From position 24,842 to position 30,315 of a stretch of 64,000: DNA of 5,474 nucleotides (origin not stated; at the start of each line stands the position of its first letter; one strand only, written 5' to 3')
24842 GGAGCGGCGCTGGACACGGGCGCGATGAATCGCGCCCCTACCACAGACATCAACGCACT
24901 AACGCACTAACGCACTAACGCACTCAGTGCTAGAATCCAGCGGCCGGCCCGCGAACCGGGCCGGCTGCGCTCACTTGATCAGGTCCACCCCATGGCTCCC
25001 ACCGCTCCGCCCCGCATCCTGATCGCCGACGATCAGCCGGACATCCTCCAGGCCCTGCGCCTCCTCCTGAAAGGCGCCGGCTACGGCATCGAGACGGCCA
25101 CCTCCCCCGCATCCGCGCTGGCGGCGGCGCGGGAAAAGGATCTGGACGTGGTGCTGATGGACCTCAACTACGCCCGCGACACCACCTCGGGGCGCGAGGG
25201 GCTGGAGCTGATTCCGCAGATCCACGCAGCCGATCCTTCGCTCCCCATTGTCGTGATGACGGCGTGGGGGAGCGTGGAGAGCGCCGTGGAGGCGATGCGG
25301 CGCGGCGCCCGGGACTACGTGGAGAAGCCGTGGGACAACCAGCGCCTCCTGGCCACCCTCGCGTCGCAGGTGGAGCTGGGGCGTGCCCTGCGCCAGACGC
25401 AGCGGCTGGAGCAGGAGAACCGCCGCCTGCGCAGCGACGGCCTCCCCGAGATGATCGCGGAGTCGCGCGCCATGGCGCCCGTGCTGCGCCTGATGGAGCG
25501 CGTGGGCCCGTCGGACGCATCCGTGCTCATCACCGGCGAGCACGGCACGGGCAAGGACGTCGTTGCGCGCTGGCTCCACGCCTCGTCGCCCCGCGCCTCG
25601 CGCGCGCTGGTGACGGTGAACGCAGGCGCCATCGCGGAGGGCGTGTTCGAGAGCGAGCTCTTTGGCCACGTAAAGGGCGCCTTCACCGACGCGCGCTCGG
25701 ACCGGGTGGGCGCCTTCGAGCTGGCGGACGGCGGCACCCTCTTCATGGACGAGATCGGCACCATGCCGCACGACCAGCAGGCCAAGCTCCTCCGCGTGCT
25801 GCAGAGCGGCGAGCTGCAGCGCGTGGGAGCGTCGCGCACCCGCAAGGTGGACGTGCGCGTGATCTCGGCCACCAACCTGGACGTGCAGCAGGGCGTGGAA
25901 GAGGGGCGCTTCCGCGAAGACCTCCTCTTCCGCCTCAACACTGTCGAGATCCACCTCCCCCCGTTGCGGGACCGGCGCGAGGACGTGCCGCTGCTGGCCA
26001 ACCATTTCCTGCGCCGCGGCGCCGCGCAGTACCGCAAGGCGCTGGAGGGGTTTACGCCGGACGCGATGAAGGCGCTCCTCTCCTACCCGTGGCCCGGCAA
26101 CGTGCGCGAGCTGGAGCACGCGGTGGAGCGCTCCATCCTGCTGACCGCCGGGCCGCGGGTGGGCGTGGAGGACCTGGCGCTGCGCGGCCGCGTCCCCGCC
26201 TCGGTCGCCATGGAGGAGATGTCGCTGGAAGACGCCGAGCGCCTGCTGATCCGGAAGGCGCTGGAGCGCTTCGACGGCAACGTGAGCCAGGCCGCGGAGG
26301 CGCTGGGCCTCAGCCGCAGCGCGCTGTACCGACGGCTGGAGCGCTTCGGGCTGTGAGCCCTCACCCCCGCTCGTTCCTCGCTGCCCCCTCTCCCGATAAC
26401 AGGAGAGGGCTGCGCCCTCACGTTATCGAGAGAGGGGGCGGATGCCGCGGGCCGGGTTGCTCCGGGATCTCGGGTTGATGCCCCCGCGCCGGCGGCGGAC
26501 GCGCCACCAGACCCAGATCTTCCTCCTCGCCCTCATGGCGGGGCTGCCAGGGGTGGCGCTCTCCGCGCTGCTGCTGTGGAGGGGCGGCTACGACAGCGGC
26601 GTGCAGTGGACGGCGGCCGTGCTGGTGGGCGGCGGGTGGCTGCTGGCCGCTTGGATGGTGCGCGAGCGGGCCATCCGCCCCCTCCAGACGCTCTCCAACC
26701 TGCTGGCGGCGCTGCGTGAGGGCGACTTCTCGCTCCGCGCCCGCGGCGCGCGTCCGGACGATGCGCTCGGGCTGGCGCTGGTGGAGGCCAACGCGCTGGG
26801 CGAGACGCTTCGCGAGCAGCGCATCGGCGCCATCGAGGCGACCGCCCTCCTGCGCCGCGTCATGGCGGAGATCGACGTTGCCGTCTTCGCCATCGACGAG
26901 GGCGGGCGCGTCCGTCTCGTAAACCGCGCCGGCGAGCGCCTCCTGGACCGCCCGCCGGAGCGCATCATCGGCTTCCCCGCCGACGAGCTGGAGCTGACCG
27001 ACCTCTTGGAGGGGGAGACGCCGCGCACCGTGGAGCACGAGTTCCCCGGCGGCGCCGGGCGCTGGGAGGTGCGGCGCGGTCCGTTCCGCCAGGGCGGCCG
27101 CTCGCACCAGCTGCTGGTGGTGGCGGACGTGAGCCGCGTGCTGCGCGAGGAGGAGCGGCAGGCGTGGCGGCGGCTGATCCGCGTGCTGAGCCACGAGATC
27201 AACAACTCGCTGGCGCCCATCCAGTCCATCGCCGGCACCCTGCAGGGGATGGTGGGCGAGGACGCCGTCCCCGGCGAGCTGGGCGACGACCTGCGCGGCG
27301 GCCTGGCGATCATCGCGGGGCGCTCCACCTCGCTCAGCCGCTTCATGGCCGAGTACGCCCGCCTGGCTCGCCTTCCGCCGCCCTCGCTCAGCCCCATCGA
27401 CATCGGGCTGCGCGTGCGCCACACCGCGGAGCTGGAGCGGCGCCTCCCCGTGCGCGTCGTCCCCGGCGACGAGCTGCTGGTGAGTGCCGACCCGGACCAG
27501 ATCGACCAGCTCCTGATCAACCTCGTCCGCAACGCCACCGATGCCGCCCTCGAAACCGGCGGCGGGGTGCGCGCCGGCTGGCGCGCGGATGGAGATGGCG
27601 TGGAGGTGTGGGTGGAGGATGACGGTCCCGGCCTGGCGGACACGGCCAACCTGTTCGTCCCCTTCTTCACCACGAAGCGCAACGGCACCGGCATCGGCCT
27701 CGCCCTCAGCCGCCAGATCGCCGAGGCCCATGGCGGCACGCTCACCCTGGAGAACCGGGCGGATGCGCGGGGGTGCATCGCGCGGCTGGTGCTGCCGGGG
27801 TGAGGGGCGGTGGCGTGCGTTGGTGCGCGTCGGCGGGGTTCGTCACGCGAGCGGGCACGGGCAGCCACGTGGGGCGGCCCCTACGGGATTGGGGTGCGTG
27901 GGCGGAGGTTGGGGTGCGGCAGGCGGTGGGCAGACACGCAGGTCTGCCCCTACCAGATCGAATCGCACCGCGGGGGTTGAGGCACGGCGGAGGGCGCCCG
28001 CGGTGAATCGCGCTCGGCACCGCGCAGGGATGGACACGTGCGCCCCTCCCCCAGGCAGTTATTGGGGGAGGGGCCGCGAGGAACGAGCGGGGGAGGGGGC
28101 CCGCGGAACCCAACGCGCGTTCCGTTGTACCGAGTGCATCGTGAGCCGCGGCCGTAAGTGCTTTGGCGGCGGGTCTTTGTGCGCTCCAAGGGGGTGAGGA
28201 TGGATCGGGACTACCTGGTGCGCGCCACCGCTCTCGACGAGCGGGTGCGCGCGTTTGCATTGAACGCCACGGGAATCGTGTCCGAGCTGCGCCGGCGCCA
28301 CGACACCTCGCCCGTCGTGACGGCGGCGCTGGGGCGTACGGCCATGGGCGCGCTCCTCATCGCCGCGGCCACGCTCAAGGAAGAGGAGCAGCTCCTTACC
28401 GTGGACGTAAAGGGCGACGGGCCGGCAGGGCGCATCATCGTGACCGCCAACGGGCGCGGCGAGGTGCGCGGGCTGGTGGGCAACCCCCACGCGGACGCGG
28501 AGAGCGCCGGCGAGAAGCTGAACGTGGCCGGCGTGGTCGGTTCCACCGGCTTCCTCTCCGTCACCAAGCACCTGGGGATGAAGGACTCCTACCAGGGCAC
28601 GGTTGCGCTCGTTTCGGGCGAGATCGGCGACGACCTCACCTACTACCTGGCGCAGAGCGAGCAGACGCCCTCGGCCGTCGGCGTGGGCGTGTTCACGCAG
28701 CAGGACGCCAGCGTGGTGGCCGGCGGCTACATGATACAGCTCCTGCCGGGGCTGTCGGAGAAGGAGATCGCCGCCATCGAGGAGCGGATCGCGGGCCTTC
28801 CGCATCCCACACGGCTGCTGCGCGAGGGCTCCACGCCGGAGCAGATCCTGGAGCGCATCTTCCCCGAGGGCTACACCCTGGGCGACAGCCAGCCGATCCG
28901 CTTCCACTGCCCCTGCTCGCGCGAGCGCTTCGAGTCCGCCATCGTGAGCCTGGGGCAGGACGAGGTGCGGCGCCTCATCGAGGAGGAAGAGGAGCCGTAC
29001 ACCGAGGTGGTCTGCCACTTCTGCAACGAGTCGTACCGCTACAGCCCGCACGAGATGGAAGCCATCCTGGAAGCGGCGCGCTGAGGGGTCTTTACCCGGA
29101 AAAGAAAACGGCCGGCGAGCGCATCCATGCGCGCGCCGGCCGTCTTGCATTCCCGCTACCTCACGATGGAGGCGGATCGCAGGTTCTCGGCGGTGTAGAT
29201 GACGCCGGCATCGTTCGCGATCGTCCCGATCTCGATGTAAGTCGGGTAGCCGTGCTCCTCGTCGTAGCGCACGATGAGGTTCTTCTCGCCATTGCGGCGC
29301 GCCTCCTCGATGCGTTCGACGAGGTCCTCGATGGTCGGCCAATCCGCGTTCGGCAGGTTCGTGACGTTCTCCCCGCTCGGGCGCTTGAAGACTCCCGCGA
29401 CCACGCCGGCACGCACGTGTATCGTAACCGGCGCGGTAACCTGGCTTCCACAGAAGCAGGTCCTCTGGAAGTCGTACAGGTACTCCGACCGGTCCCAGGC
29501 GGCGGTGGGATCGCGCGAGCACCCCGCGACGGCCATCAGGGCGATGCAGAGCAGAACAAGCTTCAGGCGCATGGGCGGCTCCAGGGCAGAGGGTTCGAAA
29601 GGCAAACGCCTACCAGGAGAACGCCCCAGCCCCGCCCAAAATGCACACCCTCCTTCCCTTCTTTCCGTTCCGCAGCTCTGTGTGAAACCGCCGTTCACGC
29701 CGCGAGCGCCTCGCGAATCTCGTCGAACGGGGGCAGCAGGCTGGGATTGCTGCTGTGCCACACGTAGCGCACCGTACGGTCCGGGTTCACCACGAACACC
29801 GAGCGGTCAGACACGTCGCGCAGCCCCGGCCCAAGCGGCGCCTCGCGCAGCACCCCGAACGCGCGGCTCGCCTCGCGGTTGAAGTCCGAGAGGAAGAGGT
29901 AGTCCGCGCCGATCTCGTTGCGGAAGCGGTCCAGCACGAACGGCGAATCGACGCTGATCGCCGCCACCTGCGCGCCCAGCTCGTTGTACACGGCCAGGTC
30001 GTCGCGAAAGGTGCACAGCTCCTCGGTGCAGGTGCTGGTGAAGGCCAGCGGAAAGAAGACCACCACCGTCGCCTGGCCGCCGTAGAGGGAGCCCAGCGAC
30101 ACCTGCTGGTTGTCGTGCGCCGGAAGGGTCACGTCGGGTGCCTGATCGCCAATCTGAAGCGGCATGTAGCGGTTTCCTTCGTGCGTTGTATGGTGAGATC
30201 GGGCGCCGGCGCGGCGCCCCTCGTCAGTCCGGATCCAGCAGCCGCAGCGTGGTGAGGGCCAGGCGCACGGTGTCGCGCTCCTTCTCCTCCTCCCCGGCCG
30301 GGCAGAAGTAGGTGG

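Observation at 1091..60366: Dispersed 8-nt tandem arrays (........)n occur as long-range inverted pairs that bracket whole intergenic spacers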

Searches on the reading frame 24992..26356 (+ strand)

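Call 11: search_protein_families(library=pfam, proteins=[window:24992-26356:+])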
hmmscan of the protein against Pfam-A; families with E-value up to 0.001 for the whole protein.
window:24992-26356:+ (454 aa): 11 families
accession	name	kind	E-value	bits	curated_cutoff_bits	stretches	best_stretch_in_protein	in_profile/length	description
PF00158.32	Sigma54_activat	-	2.6e-64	216.4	20.2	1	154-321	1-168/168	Sigma-54 interaction domain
PF25601.1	AAA_lid_14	-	4.2e-25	87.8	27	1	326-396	1-71/87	AAA+ ATPase lid domain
PF00072.30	Response_reg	-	1e-24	87.3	30.2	1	9-123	1-110/111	Response regulator receiver domain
PF14532.12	Sigma54_activ_2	-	4.7e-20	72.7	25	1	156-325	2-138/138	Sigma-54 interaction domain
PF02954.25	HTH_8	-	5.9e-15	55.2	22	1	411-452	1-42/42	Bacterial regulatory protein, Fis family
PF18024.7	HTH_50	-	1.2e-05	25.3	27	1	412-454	8-49/50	Helix-turn-helix domain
PF00004.35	AAA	-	8.1e-05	23.5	21.2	1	178-296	1-110/131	ATPase family associated with various cellular activities (AAA)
PF07728.20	AAA_5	-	0.00013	22.4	22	1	178-295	2-122/139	AAA domain (dynein-related subfamily)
PF13556.12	HTH_30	-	0.00027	21.1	27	1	427-452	11-36/59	PucR C-terminal helix-turn-helix domain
PF13551.12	HTH_29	-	0.00047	20.6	28.1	0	429-452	13-36/64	Winged helix-turn helix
PF13384.12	HTH_23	-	0.00053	20.2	24.6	0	414-452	4-41/50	Homeodomain-like domain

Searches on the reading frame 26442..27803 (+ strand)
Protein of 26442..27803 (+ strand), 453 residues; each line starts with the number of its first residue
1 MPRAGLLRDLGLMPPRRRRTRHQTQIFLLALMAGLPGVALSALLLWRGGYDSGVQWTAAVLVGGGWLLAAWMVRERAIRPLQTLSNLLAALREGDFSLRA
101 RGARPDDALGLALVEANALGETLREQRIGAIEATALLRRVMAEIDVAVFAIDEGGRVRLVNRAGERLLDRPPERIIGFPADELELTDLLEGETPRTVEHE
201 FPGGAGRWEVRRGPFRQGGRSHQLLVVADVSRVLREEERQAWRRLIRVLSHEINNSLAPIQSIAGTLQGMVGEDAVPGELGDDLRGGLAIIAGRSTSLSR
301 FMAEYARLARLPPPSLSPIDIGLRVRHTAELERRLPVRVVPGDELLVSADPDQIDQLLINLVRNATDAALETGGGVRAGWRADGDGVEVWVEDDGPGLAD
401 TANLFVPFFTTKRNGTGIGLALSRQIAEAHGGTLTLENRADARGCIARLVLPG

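Call 11: search_protein_families(library=pfam, proteins=[window:26442-27803:+])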
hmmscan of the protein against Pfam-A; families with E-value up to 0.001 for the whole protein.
window:26442-27803:+ (453 aa): 4 families
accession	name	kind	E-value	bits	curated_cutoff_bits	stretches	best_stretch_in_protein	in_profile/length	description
PF02518.31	HATPase_c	-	1.9e-17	64.1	26.4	1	350-452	2-108/111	Histidine kinase-, DNA gyrase B-, and HSP90-like ATPase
PF08448.16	PAS_4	-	6.9e-06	26.7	23.1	1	144-231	4-106/110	PAS fold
PF00989.32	PAS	-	7.1e-06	26.5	22.6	1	136-177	2-43/113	PAS fold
PF13188.13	PAS_8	-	1.4e-05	25.3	21.8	1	136-182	2-49/65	PAS domain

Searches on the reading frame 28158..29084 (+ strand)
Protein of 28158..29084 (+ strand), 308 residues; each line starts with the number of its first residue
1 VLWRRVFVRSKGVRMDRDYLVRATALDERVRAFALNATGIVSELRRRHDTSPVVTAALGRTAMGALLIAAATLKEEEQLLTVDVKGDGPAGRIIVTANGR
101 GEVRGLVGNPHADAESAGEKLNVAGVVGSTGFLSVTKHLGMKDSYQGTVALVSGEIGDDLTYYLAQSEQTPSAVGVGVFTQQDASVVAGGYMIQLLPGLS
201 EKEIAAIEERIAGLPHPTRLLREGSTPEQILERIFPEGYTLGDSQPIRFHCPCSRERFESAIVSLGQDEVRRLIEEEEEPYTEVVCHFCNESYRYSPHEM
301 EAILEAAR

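Call 49: search_protein_families(library=pfam, proteins=[window:28158-29084:+])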
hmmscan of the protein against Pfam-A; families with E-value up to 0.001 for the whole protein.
window:28158-29084:+ (308 aa): 1 family
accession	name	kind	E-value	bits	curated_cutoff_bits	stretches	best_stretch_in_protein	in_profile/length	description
PF01430.24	HSP33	-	3.3e-92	309.3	21.4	1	18-296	1-273/273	Hsp33 protein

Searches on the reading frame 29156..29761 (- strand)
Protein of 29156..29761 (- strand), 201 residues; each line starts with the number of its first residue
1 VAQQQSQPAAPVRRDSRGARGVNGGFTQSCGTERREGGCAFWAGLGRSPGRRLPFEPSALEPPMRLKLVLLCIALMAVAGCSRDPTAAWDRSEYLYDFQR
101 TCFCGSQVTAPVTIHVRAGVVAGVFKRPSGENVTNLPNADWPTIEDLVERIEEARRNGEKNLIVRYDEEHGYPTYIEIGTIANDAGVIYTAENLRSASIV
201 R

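Call 49: search_protein_families(library=pfam, proteins=[window:29156-29761:-])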
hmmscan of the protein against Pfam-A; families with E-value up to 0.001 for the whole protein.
window:29156-29761:- (201 aa): 1 family
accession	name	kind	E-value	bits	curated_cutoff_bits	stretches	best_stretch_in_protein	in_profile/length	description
PF19671.4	DUF6174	-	3e-22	79.6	23.8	1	92-195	15-121/122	Family of unknown function (DUF6174)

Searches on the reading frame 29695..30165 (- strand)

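Call 49: search_protein_families(library=pfam, proteins=[window:29695-30165:-])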
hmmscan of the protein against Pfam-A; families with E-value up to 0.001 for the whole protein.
window:29695-30165:- (156 aa): 2 families
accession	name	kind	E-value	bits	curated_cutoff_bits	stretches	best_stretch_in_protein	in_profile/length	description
PF00578.27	AhpC-TSA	-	1.4e-30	106.2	26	1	5-135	1-124/124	AhpC/TSA family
PF08534.16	Redoxin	-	5.3e-20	72.2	26.6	1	5-139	2-135/148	Redoxin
